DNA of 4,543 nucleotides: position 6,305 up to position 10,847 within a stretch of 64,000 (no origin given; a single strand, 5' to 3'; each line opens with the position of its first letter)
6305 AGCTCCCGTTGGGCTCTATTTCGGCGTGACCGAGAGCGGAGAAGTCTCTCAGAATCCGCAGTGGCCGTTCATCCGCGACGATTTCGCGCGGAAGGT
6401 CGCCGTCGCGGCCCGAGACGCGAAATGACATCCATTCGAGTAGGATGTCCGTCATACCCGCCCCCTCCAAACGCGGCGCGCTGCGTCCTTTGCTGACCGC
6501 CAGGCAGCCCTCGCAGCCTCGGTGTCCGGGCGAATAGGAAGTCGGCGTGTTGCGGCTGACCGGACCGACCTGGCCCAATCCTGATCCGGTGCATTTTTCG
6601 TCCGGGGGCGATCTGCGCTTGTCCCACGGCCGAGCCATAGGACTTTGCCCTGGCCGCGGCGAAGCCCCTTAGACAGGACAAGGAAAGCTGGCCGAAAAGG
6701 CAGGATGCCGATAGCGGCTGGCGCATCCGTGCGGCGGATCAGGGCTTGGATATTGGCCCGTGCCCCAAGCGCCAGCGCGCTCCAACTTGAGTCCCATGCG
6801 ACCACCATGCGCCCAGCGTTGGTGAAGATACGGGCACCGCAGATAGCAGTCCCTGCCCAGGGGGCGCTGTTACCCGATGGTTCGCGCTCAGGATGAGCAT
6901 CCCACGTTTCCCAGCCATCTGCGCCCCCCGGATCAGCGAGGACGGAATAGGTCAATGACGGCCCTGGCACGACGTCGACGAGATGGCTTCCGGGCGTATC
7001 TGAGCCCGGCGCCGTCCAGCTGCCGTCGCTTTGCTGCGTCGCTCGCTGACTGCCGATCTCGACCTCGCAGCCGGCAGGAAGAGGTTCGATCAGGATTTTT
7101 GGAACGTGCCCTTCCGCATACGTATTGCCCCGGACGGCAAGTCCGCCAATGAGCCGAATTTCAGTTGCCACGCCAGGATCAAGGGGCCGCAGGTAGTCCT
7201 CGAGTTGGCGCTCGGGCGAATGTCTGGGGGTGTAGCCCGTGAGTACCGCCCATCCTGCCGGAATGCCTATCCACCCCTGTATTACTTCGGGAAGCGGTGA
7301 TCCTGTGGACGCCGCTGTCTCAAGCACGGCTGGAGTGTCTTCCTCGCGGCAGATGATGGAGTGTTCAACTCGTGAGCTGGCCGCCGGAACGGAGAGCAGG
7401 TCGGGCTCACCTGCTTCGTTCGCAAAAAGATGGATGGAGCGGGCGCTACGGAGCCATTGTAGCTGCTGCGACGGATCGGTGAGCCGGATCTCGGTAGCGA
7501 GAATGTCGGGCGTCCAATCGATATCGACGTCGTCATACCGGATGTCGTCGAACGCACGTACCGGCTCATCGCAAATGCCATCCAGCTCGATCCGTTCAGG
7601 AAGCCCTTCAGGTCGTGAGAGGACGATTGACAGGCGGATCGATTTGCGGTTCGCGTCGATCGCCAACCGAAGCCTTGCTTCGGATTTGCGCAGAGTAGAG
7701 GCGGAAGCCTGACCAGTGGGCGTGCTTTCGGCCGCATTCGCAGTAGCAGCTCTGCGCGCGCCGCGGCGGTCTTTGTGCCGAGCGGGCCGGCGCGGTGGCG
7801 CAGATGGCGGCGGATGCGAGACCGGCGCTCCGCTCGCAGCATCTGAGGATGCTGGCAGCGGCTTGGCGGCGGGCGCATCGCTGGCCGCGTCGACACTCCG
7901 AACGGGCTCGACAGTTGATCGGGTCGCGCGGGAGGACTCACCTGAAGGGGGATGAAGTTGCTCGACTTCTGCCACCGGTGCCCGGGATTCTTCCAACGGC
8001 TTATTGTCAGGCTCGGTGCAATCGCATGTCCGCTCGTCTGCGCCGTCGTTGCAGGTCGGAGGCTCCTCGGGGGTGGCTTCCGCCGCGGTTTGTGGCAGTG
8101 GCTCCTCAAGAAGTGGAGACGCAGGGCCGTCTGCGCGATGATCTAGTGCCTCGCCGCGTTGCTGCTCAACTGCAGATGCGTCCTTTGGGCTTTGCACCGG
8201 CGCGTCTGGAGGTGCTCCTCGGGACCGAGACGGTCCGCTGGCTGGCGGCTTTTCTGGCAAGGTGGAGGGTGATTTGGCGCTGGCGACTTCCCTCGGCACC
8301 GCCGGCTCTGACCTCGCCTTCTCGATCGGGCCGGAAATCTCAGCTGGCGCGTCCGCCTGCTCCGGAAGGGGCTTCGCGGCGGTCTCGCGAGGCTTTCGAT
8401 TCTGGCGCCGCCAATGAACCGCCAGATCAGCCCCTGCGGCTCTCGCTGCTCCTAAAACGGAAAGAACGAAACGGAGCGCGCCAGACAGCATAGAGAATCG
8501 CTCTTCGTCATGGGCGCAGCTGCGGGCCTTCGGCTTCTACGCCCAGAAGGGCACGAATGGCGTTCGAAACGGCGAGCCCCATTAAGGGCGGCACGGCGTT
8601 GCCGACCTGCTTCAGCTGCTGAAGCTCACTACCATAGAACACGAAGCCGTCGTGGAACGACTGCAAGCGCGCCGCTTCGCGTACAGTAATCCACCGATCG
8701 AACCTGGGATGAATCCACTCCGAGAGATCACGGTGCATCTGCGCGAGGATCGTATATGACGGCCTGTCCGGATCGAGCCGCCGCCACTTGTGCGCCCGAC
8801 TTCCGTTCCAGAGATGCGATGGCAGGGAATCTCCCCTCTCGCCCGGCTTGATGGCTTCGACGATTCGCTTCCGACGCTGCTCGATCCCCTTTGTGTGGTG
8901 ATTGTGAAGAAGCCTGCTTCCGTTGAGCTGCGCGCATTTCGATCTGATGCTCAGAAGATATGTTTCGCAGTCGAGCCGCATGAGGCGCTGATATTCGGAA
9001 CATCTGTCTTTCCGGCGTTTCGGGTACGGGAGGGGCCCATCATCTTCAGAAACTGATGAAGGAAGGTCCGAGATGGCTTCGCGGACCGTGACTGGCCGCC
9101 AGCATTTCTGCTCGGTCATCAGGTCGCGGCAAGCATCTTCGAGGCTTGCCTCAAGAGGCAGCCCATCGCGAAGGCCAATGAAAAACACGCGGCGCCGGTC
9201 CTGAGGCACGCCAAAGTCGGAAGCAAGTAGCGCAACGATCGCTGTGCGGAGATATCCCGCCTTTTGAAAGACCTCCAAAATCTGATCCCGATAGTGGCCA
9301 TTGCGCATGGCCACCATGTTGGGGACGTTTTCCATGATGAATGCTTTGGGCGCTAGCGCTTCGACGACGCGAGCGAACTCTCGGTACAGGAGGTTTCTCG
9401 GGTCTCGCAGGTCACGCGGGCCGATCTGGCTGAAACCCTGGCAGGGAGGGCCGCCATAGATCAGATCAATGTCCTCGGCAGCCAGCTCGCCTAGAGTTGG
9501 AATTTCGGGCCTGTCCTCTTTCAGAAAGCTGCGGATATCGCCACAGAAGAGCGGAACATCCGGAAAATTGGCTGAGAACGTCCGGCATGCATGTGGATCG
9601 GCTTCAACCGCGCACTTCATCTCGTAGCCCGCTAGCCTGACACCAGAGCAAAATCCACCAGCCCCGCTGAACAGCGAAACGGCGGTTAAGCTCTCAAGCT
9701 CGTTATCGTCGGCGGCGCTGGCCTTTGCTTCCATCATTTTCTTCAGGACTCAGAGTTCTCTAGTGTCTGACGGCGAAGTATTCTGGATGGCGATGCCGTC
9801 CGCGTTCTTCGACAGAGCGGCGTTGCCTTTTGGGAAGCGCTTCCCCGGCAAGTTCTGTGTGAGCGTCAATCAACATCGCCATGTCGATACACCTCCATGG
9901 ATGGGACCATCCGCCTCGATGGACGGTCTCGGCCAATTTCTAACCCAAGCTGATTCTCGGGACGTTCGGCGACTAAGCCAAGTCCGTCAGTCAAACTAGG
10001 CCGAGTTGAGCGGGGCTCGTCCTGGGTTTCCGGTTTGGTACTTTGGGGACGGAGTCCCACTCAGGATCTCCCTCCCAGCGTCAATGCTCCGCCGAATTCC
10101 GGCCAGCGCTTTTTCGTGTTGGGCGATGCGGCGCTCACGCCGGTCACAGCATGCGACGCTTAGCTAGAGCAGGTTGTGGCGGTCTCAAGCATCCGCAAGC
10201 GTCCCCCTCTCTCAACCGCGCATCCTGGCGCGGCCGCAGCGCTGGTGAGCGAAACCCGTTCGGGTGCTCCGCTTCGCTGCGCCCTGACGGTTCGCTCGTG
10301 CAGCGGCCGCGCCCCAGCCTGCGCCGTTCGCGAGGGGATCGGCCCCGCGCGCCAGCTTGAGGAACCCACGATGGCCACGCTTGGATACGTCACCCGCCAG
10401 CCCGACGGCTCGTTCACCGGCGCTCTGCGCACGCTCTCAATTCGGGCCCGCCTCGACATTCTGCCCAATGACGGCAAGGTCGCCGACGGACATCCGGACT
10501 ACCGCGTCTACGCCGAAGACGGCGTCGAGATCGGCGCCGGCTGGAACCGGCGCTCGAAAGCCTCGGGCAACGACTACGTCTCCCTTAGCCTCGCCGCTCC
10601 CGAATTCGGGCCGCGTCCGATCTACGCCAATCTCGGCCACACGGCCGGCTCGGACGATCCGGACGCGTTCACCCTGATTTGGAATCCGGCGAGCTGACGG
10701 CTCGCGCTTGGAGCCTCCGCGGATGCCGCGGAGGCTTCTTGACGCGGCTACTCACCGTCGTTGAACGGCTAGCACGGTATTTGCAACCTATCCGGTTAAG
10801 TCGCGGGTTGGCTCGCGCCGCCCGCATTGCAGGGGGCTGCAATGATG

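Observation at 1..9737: Four-gene Druantia type II-like defence operon (C5-MTase, 679 aa, 290 aa, helicase-DUF1998 of at least 1862 aa) at the edge of an ICE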

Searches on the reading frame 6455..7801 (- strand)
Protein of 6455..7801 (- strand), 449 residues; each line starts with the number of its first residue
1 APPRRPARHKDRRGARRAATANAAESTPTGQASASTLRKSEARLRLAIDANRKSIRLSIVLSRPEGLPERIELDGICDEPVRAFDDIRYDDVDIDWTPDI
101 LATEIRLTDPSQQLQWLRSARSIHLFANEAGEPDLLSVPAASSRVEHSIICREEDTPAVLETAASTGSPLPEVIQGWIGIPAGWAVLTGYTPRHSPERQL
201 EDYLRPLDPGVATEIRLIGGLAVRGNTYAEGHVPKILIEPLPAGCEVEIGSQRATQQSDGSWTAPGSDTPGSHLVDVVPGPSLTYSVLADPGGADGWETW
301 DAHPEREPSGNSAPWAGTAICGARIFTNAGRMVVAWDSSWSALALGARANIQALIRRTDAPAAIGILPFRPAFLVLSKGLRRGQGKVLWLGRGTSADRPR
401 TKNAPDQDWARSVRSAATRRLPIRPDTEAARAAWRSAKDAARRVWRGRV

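Call 30: find_homologous_proteins(query=window:6455-7801:-, max_evalue=0.001)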
Query window:6455-7801:- (449 aa): 76 proteins with E <= 0.001 among 8000 candidates.
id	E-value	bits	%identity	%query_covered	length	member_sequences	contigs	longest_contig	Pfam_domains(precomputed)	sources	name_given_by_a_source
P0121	1.4e-295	999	100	100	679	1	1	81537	-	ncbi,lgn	-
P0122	2.0e-180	619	63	92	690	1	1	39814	-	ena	-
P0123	1.1e-177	610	64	95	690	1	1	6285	-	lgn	-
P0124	2.7e-174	599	62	91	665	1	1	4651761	-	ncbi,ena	-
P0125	1.8e-169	583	61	99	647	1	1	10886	-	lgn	-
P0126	1.0e-162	561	59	84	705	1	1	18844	-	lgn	-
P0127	2.3e-147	510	55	99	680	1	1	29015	-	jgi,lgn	jgi:hypothetical protein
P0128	1.7e-134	468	53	95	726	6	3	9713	-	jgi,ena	jgi:hypothetical protein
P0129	8.4e-132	459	52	98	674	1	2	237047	-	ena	-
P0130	7.1e-131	456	52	96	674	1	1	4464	-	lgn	-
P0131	6.5e-127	443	50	92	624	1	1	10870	-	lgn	-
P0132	4.1e-118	414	49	94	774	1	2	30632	-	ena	-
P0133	5.0e-118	413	47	99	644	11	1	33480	-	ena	-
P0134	1.4e-116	408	47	99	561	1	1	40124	-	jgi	jgi:hypothetical protein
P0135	8.5e-115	403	49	94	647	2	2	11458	-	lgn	-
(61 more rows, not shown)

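Call 47: predict_structure(alignment_id=A2)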
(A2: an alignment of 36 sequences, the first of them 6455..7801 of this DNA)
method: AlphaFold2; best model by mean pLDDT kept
length: 449 residues; sequences in the alignment: 36
mean_pLDDT: 79.3   pTM: 0.53
mean pLDDT of the five models: 79.3, 78.3, 78.0, 77.5, 77.4
residues with pLDDT >= 90: 167; 70-90: 184; 50-70: 39; < 50: 59
segments of 3 or more residues with pLDDT < 50: 1-10, 12-35, 294-300, 307-309, 394-402
pLDDT, mean of each block of 10 residues (from residue 1): 39 38 32 53 93 94 85 87 90 88 88 86 90 88 94 96 95 93 95 88 84 82 79 89 82 90 90 81 81 50 51 53 60 82 89 79 81 90 90 46 73 93 91 92 78
secondary structure, 60 per line:
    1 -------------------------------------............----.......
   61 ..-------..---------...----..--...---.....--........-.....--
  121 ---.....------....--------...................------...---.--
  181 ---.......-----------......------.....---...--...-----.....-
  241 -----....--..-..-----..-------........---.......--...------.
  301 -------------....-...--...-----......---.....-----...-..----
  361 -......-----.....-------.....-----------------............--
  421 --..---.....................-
elements in order: E38-49 E54-62 E81-83 E92-94 H98-102 E105-109 E114-118 E124-128 E135-138 E147-152 H153-165 E172-174 E184-190 H202-207 E214-218 E222-224 E227-229 E235-239 E246-249 E271-278 E282-288 H314-317 E319-321 E324-326 E332-337 E341-345 E351-353 E362-367 E373-377 E385-389 H407-418 H428-448

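Call 50: fold_search(model_id=the predicted structure, library=pdb)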
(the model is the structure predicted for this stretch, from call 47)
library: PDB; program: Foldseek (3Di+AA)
matches with E <= 10: 483; with E <= 0.001: 0
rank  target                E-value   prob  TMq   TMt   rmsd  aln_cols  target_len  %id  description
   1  8hqz_p                2.8e-03  0.28  0.12  0.12  26.4       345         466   10  Baseplate of DT57C bacteriophage in the full state (released 2023-12-13)
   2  8hrd_C                2.7e-02  0.15  0.10  0.17  18.3       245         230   11  Crystal structure of the receptor binding domain of SARS-CoV-2 Delta variant in complex with IMCAS74 Fab and W14 Fab (released 2023-12-20)
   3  5jdd                  3.1e-02  0.14  0.12  0.17  29.5       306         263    7  Crystal structure of I9-I11 tandem from titin (P212121) (released 2016-09-14)
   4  9cm4_A                4.8e-02  0.14  0.11  0.18  17.1       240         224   11  HCV2 Fab bound to selected RNA loop (released 2026-01-14)
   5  7zv9_P                6.3e-02  0.14  0.15  0.16  14.5       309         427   10  Crystal structure of FLT3 in complex with a monomeric FLT3 Ligand variant (released 2023-05-31)
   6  1ngz_B                6.7e-02  0.13  0.10  0.19  17.0       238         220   10  Chimeric Germline Fab 7g12-apo (released 2003-02-04)
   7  8pul_A                8.8e-02  0.13  0.11  0.18  16.7       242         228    7  ChiLob 7/4 H2 HC-K223C/C224S Kappa LC-C214S F(ab')2 (released 2025-03-05)
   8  7zv9_F                8.8e-02  0.13  0.15  0.16  14.4       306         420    9  Crystal structure of FLT3 in complex with a monomeric FLT3 Ligand variant (released 2023-05-31)
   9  7qdp_F                8.8e-02  0.07  0.12  0.13  25.0       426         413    6  Crystal structure of FLT3 T343I in complex with the canonical ligand FL (released 2022-12-14)
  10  7zv9_J                9.3e-02  0.12  0.15  0.15  14.5       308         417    9  Crystal structure of FLT3 in complex with a monomeric FLT3 Ligand variant (released 2023-05-31)
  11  7zv9_B                1.0e-01  0.12  0.15  0.16  15.2       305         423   10  Crystal structure of FLT3 in complex with a monomeric FLT3 Ligand variant (released 2023-05-31)
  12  1n7m_L                1.2e-01  0.12  0.11  0.20  17.8       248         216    8  Germline 7G12 with N-methylmesoporphyrin (released 2003-02-04)
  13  7dha_C                1.2e-01  0.11  0.12  0.19  14.7       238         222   10  crystal structure of CD38 in complex with daratumumab (released 2021-09-22)
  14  9uk5_H                1.5e-01  0.08  0.10  0.17  17.5       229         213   11  crystal structure of the complex of interleukin-31 and its antibody (released 2025-10-29)
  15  9mmv_H                1.6e-01  0.08  0.10  0.18  17.1       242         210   10  RB1 Fab bound to 1D4 anti-idiotype Fab (released 2025-01-15)
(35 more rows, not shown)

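Call 51: search_solved_structures(query=A2, max_evalue=10)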
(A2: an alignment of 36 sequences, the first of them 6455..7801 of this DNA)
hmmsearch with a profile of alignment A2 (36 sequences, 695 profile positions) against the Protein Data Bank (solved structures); distinct sequences matched with E-value up to 10: 16.
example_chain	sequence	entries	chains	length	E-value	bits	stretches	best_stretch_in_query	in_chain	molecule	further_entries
6zj3_Lf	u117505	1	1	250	0.68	12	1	136-227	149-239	Ribosomal protein eL19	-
8snb_1o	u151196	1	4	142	0.88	11.6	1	218-278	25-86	Meiosis-specific nuclear structural protein 1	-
9qks_C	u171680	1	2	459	1.1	11.3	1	153-236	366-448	ESX secretion system protein YukC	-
7kbf_K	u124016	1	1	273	1.2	11.1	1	112-244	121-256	Protein B4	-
9ijj_A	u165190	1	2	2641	1.8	10.6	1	145-240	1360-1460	Cilia and flagella associated protein 46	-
7ng8_D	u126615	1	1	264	3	9.8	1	77-251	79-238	Klebicin C activity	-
29vf_O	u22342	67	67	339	3.5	9.6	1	154-205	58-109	TATA-box-binding protein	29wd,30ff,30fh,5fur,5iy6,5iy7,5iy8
9e5c_4u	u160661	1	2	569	4.4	9.3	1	132-248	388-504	TbRSP63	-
8pmp_D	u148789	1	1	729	5.5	9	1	110-252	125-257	Serrate RNA effector molecule homolog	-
6w2s_2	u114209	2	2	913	7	8.6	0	87-270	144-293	Eukaryotic translation initiation factor 3 subunit C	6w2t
6yam_v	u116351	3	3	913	7.1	8.6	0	87-270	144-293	Eukaryotic translation initiation factor 3 subunit C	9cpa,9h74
8as5_A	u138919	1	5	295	7.2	8.6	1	113-234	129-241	Nucleophosmin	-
9b62_G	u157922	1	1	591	7.3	8.6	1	200-246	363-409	Ran GTPase-activating protein 1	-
6nd4_a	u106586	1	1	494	8.4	8.4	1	127-243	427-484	Nop56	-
5wyj_3D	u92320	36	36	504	8.6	8.3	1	127-243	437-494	Nucleolar protein 56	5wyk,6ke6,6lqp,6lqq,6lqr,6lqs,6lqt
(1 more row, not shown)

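Call 68: search_protein_families(library=padloc, alignment_id=A2, max_evalue=0.01)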
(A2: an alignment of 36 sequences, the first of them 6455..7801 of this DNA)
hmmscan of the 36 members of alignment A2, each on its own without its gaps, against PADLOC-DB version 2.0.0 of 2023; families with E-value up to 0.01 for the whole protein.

A. member 1, window:6455-7801:- (449 aa): 2 families
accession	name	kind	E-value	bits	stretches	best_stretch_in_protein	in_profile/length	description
PDLC00054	DruF4|DruF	-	0.00013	18.6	1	120-263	355-495/678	Unknown function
PDLC00021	DruF2|DruF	-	0.00014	18.6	1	107-259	341-487/676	Unknown function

B. families by the number of members that match (of 36 scanned): 6 families
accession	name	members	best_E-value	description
PDLC00021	DruF2|DruF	7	2.5e-07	Unknown function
PDLC00023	DruF2|DruF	7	0.00084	Unknown function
PDLC00053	DruF4|DruF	5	1.5e-08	Unknown function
PDLC00054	DruF4|DruF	4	1e-07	Unknown function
PDLC00016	DruF2|DruF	3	0.004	Unknown function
PDLC00055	DruF4|DruF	1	0.0022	Unknown function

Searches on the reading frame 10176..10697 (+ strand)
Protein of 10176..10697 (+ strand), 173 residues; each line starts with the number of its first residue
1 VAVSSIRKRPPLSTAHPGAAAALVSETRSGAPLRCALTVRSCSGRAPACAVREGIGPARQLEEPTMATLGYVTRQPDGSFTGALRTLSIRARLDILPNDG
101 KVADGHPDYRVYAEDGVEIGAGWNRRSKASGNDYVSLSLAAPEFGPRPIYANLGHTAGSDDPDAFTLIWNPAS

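Call 43: search_protein_families(library=pfam, proteins=[window:10176-10697:+], max_evalue=0.001)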
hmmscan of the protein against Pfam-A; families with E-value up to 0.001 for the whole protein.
window:10176-10697:+ (173 aa): 1 family
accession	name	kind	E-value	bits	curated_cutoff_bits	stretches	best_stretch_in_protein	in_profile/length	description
PF05284.17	DUF736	-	2.3e-26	92.1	22.1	1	69-171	2-98/99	Protein of unknown function (DUF736)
